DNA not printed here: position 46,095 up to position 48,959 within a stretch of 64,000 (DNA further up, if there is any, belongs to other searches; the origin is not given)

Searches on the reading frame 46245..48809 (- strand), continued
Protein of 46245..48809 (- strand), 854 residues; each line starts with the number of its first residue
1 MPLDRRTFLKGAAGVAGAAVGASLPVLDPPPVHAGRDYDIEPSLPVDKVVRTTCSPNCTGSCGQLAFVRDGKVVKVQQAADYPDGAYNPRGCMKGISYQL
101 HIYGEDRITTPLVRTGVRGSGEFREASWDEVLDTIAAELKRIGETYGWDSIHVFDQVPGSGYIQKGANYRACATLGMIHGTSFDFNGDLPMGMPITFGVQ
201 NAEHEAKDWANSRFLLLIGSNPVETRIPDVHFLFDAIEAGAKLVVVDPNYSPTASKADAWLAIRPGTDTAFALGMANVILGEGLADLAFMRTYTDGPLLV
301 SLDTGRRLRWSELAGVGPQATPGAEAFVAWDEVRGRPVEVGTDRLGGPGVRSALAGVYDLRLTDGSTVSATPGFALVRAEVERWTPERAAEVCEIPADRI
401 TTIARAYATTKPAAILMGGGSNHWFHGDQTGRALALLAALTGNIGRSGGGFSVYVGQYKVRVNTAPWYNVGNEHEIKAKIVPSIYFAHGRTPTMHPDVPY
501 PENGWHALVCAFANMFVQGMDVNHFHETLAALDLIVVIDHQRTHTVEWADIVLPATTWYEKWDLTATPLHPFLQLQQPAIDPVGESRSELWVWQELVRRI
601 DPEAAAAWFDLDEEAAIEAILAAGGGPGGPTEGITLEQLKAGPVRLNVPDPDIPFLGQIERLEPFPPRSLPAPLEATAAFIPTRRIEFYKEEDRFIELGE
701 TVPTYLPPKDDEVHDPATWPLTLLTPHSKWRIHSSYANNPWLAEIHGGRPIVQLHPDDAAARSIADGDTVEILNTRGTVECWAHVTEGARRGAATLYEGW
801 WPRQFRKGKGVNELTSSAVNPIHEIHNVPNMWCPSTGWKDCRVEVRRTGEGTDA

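Call 28: search_dna_similar(query=window:46245-48809:-, collection=plasmids, mode=protein, max_rows=45, rows=best, max_evalue=1e-20)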
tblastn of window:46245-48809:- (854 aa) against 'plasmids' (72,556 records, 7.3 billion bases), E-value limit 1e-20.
Records with a match: 446; places in all: 507; records where one place covers at least 80% of the query: 20.
Best place of each record, by identity: <60% 446.
By first word of the organism name: Ralstonia 131; Escherichia 99; Thermus 14; Caballeronia 11; Paracoccus 11; Klebsiella 10; Salmonella 10; Agrobacterium 9; Rhodococcus 8; Burkholderia 8; and 66 more.
By predicted mobility (MOB-suite, as given by PLSDB): non-mobilizable 240; mobilizable 172; conjugative 34.
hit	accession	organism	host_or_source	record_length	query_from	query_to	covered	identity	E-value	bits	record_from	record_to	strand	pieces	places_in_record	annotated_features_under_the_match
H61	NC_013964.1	Haloferax volcanii DS2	-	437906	25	849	97%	31.7%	2e-105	365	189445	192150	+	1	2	molybdopterin-dependent oxidoreductase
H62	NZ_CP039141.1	Haloferax mediterranei ATCC 33500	Cell culture,Spain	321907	25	851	97%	31.5%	1e-96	340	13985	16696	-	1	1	narG: nitrate reductase subunit alpha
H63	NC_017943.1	Haloferax mediterranei ATCC 33500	-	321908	25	851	97%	31.5%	1e-96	340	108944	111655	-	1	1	narG: nitrate reductase subunit alpha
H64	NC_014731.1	Halogeometricum borinquense DSM 11551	-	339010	25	849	97%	31.3%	1e-102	357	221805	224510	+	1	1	molybdopterin-dependent oxidoreductase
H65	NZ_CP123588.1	Alisedimentitalea scapharcae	Anadara broughtonii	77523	51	800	88%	34.1%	2e-127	430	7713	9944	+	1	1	molybdopterin-dependent oxidoreductase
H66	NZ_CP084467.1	Halomicrobium salinisoli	cell culture,gobi saline soil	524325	47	846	94%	31.9%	2e-102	357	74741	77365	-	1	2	molybdopterin-dependent oxidoreductase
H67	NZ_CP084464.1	Halomicrobium salinisoli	cell culture,gobi saline soil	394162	47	846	94%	31.8%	8e-102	355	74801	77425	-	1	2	molybdopterin-dependent oxidoreductase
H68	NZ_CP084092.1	Halomicrobium urmianum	cell culture,salt lake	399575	47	845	85%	34.1%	2e-76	386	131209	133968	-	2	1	molybdopterin-dependent oxidoreductase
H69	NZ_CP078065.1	Haloferax larsenii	Cell culture,Salt Lake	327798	47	849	84%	34.3%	3e-76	392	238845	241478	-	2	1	molybdopterin-dependent oxidoreductase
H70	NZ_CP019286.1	Halobiforma lacisalsi AJ5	Ayakekumsalt Lake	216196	48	822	91%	31.1%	2e-73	270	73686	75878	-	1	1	molybdopterin-dependent oxidoreductase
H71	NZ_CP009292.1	Novosphingobium pentaromativorans US6-1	mud sediment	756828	46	824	91%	30.8%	1e-83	301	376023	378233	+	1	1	molybdopterin-dependent oxidoreductase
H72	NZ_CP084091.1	Halomicrobium urmianum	cell culture,salt lake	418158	40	822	92%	29.5%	3e-65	246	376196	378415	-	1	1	molybdopterin-dependent oxidoreductase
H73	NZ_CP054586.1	Halorubrum sp. CBA1229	solar salt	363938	40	822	92%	28.4%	2e-64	243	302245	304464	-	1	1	molybdopterin-dependent oxidoreductase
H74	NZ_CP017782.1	Rhodobacter xanthinilyticus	bacterial culture,sea water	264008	36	801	90%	26.9%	1e-44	182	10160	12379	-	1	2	molybdopterin-dependent oxidoreductase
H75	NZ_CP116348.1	Enterobacter ludwigii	strawberry,pure cluture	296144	36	801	90%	26.3%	3e-49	197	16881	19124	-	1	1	molybdopterin-dependent oxidoreductase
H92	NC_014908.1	Alicycliphilus denitrificans BC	-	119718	25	606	68%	25.9%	2e-39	166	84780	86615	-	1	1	clrA: chlorate reductase subunit alpha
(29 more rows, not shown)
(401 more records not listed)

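Call 29: get_annotated_region(hit=H65, flank=7000)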
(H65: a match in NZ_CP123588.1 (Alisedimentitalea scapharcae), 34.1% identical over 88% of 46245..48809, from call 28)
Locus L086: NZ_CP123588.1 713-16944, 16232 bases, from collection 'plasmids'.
description: Alisedimentitalea scapharcae strain KCTC 42119 plasmid unnamed5, complete sequence
organism: Alisedimentitalea scapharcae (NCBI taxid 1524259)
taxonomy: Bacteria; Pseudomonadota; Alphaproteobacteria; Rhodobacterales; Paracoccaceae; Alisedimentitalea; Alisedimentitalea scapharcae
host: -; source: Anadara broughtonii; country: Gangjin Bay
typing (MOB-suite, as given by PLSDB): conjugative; replicon rep_cluster_160,rep_cluster_392; relaxase MOBP; mating-pair formation MPF_T
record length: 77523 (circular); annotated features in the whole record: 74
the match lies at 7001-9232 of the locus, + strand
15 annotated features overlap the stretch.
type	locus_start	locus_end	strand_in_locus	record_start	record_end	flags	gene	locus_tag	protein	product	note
CDS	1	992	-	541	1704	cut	-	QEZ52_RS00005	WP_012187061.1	ATP-binding protein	-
CDS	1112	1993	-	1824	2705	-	-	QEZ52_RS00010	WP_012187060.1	recombinase family protein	GO:0006310 - DNA recombination [Evidence IEA]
CDS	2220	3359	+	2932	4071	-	-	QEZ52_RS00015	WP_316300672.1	hypothetical protein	-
CDS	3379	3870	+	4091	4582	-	-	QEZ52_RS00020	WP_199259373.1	hemerythrin domain-containing protein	-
CDS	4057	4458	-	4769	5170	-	-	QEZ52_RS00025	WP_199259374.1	LysR substrate-binding domain-containing protein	-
CDS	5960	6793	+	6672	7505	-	-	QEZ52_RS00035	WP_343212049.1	chlorite dismutase family protein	-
CDS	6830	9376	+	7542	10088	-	-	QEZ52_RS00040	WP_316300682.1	molybdopterin-dependent oxidoreductase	-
CDS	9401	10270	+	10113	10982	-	-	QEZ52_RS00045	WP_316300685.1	4Fe-4S dicluster domain-containing protein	-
CDS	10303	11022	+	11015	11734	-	-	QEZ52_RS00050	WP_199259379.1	molecular chaperone TorD family protein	-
CDS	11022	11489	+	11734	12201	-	-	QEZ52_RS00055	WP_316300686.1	cytochrome c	-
CDS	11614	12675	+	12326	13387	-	-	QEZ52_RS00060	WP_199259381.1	Mrp/NBP35 family ATP-binding protein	-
CDS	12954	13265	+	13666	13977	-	-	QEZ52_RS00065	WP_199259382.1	carboxymuconolactone decarboxylase family protein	-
CDS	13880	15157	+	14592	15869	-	glp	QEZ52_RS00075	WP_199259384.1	gephyrin-like molybdotransferase Glp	GO:0006777 - Mo-molybdopterin cofactor biosynthetic process [Evidence IEA]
CDS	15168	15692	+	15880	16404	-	-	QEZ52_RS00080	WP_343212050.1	DUF2478 domain-containing protein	-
CDS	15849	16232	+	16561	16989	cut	-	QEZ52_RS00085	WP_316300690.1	hypothetical protein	-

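Call 30: get_annotated_region(hit=H71, flank=6000)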
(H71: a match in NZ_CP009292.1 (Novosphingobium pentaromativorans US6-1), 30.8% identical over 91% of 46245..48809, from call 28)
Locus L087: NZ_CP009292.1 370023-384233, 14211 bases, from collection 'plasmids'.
description: Novosphingobium pentaromativorans US6-1 plasmid pLA3, complete sequence
organism: Novosphingobium pentaromativorans US6-1 (NCBI taxid 1088721)
taxonomy: Bacteria; Pseudomonadota; Alphaproteobacteria; Sphingomonadales; Sphingomonadaceae; Novosphingobium; Novosphingobium pentaromativorans; Novosphingobium pentaromativorans US6-1
host: -; source: mud sediment; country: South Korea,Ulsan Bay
typing (MOB-suite, as given by PLSDB): non-mobilizable
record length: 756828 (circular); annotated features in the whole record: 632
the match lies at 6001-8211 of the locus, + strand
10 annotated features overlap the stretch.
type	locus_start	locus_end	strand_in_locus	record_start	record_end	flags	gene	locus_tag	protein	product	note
CDS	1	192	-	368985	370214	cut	-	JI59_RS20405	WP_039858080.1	MFS transporter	GO:0055085 - transmembrane transport [Evidence IEA]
CDS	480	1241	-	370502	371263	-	-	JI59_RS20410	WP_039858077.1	SDR family NAD(P)-dependent oxidoreductase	-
CDS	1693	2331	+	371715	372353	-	-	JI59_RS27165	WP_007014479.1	TetR/AcrR family transcriptional regulator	GO:0006355 - regulation of DNA-templated transcription [Evidence IEA]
CDS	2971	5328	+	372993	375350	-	-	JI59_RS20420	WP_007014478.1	TonB-dependent receptor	-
CDS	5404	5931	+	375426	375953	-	-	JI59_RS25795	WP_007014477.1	hypothetical protein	-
CDS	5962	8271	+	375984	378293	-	-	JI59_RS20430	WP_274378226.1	molybdopterin-dependent oxidoreductase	-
CDS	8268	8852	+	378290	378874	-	-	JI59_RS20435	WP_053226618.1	4Fe-4S dicluster domain-containing protein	-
CDS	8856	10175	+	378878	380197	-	-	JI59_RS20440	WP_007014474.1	FAD-dependent oxidoreductase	-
CDS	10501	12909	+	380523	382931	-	-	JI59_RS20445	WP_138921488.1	TonB-dependent receptor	-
CDS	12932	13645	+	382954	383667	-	-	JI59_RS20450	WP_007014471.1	hypothetical protein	-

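Call 33: get_annotated_region(hit=H92, flank=3000)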
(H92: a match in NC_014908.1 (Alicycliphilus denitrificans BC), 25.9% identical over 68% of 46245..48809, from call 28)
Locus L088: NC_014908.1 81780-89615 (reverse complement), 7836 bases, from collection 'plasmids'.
description: Alicycliphilus denitrificans BC plasmid pALIDE01, complete sequence
organism: Alicycliphilus denitrificans BC (NCBI taxid 596153)
taxonomy: Bacteria; Pseudomonadota; Betaproteobacteria; Burkholderiales; Comamonadaceae; Alicycliphilus; Alicycliphilus denitrificans; Alicycliphilus denitrificans BC
host: -; source: -; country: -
typing (MOB-suite, as given by PLSDB): conjugative; replicon rep_cluster_652; relaxase MOBP; mating-pair formation MPF_F
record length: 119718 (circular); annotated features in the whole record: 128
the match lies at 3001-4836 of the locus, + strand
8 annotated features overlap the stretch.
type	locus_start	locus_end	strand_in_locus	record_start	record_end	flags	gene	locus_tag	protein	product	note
CDS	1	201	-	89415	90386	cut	-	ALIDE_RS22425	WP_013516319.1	tyrosine-type recombinase/integrase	GO:0015074 - DNA integration [Evidence IEA]; GO:0006310 - DNA recombination [Evidence IEA]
CDS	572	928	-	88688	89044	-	-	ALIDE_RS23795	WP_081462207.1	cupin domain-containing protein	-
CDS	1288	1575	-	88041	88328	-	-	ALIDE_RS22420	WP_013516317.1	pentapeptide MXKDX repeat protein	-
CDS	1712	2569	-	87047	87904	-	cld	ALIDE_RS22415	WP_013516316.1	chlorite dismutase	-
CDS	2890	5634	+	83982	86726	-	clrA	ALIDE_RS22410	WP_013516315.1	chlorate reductase subunit alpha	-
CDS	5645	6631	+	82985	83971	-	clrB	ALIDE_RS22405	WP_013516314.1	chlorate reductase subunit beta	-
CDS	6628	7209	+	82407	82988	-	clrD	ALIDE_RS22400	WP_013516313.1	chlorate reductase assembly chaperone protein ClrD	-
CDS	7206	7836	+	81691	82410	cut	clrC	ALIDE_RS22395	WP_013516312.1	chlorate reductase subunit gamma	-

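Call 34: get_annotated_region(hit=H18, flank=4000)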
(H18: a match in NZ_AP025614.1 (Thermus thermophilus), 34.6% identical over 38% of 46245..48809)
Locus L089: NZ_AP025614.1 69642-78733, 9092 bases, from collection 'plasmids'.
description: Thermus thermophilus strain SNM6-6 plasmid pTthSNM6-6b, complete sequence
organism: Thermus thermophilus (NCBI taxid 274)
taxonomy: Bacteria; Deinococcota; Deinococci; Thermales; Thermaceae; Thermus; Thermus thermophilus
host: -; source: -; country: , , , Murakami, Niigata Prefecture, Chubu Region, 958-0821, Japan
typing (MOB-suite, as given by PLSDB): non-mobilizable; replicon rep_cluster_1121
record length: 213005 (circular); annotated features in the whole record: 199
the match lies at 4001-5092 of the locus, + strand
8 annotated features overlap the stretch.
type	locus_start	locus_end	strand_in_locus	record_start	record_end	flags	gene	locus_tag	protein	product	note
CDS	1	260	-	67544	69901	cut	feoB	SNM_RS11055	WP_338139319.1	ferrous iron transport protein B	GO:0006826 - iron ion transport [Evidence IEA]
CDS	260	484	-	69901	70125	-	-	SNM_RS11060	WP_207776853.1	FeoA family protein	GO:0006811 - monoatomic ion transport [Evidence IEA]; GO:0055072 - obsolete iron ion homeostasis [Evidence IEA]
CDS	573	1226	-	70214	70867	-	-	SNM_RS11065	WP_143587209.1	Crp/Fnr family transcriptional regulator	GO:0006355 - regulation of DNA-templated transcription [Evidence IEA]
CDS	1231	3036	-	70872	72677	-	-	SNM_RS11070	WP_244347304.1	GAF domain-containing protein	-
CDS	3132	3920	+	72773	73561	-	-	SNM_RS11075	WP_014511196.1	c-type cytochrome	-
CDS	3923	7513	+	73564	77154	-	-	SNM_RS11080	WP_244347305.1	nitrate reductase subunit alpha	GO:0009061 - anaerobic respiration [Evidence IEA]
CDS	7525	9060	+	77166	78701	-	narH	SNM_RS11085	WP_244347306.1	nitrate reductase subunit beta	GO:0009061 - anaerobic respiration [Evidence IEA]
CDS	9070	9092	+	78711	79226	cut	-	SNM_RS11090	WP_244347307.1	molecular chaperone TorD family protein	-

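Call 35: get_annotated_region(hit=H58, flank=3000)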
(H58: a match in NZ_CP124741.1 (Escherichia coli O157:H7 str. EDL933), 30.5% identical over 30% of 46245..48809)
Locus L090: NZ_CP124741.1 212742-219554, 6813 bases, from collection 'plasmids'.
description: Escherichia coli O157:H7 str. EDL933 plasmid unnamed2, complete sequence
organism: Escherichia coli O157:H7 str. EDL933 (NCBI taxid 155864)
taxonomy: Bacteria; Pseudomonadota; Gammaproteobacteria; Enterobacterales; Enterobacteriaceae; Escherichia; Escherichia coli; Escherichia coli O157:H7 str. EDL933
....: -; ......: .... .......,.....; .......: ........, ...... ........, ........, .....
typing (MOB-suite, as given by PLSDB): non-mobilizable
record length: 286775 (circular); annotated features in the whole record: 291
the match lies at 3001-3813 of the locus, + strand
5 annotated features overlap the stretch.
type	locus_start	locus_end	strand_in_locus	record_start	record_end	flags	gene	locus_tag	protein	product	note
CDS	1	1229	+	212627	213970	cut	rarA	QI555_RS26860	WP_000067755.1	replication-associated recombination protein RarA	-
CDS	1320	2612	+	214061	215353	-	serS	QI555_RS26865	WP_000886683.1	serine--tRNA ligase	GO:0006434 - seryl-tRNA aminoacylation [Evidence IEA]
CDS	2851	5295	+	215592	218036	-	dmsA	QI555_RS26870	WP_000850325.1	dimethylsulfoxide reductase subunit A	-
CDS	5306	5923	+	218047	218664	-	dmsB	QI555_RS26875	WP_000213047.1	dimethylsulfoxide reductase iron-sulfur subunit DmsB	-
CDS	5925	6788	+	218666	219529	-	dmsC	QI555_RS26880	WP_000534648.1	dimethyl sulfoxide reductase anchor subunit DmsC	-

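Call 36: get_annotated_region(hit=H70, flank=4000)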
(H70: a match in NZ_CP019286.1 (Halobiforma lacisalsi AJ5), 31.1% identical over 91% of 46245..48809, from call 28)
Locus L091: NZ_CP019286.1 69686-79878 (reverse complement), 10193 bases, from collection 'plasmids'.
description: Halobiforma lacisalsi AJ5 plasmid pHLAJ5I, complete sequence
organism: Halobiforma lacisalsi AJ5 (NCBI taxid 358396)
taxonomy: Archaea; Euryarchaeota; Halobacteria; Halobacteriales; Natrialbaceae; Halobiforma; Halobiforma lacisalsi; Halobiforma lacisalsi AJ5
host: -; source: Ayakekumsalt Lake; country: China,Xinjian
typing (MOB-suite, as given by PLSDB): non-mobilizable; mating-pair formation MPF_T
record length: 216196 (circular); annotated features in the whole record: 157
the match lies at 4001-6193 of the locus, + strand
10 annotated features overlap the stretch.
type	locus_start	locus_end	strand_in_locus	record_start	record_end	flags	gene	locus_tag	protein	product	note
CDS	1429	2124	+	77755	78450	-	-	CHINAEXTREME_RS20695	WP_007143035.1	hypothetical protein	-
CDS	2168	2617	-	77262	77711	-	-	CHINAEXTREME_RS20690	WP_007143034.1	hypothetical protein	-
CDS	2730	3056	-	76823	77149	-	-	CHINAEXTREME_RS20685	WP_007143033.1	hypothetical protein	-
CDS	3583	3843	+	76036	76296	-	-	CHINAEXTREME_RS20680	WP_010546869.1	4Fe-4S ferredoxin N-terminal domain-containing protein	-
CDS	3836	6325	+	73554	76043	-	-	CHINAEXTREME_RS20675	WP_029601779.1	molybdopterin-dependent oxidoreductase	-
CDS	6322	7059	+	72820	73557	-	dsrO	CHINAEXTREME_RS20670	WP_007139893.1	sulfate reduction electron transfer complex DsrMKJOP subunit DsrO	GO:0019420 - dissimilatory sulfate reduction [Evidence IEA]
CDS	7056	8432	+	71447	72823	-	nrfD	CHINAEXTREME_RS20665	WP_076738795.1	NrfD/PsrC family molybdoenzyme membrane anchor subunit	-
CDS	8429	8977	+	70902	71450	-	-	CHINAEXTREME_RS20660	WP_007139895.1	molecular chaperone TorD family protein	-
CDS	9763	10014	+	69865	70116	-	-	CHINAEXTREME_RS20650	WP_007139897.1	AbrB/MazE/SpoVT family DNA-binding domain-containing protein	-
CDS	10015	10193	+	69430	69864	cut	-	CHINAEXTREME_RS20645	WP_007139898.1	PIN domain-containing protein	-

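Call 52: search_protein_representatives(protein=window:46245-48809:-)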
Query: 854 residues. Proteins with E-value up to 0.001 (for the whole library): 16169; up to 1e-10: 6394; up to 1e-30: 1517. The best 150 are listed.
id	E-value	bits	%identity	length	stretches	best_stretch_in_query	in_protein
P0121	3.1e-297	1005.0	55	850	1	13-847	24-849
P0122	4.2e-195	667.1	43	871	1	3-849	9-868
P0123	3.7e-182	624.2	42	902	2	33-601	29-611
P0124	1.2e-166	572.9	42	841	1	4-847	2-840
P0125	9.0e-148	510.5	57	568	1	402-848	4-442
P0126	5.6e-137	474.7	50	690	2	75-517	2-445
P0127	6.0e-132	458.1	79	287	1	3-255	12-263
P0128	4.6e-131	455.2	69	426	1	4-323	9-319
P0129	1.2e-129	450.5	41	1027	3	5-468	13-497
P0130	1.4e-124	433.7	73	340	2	68-311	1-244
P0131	2.1e-120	419.9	36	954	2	43-460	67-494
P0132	1.3e-118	413.9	40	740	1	49-847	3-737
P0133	6.4e-118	411.7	37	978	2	47-730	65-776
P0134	8.7e-117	407.9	37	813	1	35-819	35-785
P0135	5.1e-113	395.5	35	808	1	3-822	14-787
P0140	9.2e-110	384.7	37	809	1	4-838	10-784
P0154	3.7e-95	336.4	39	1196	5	114-459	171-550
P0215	2.2e-80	287.5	36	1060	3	1-469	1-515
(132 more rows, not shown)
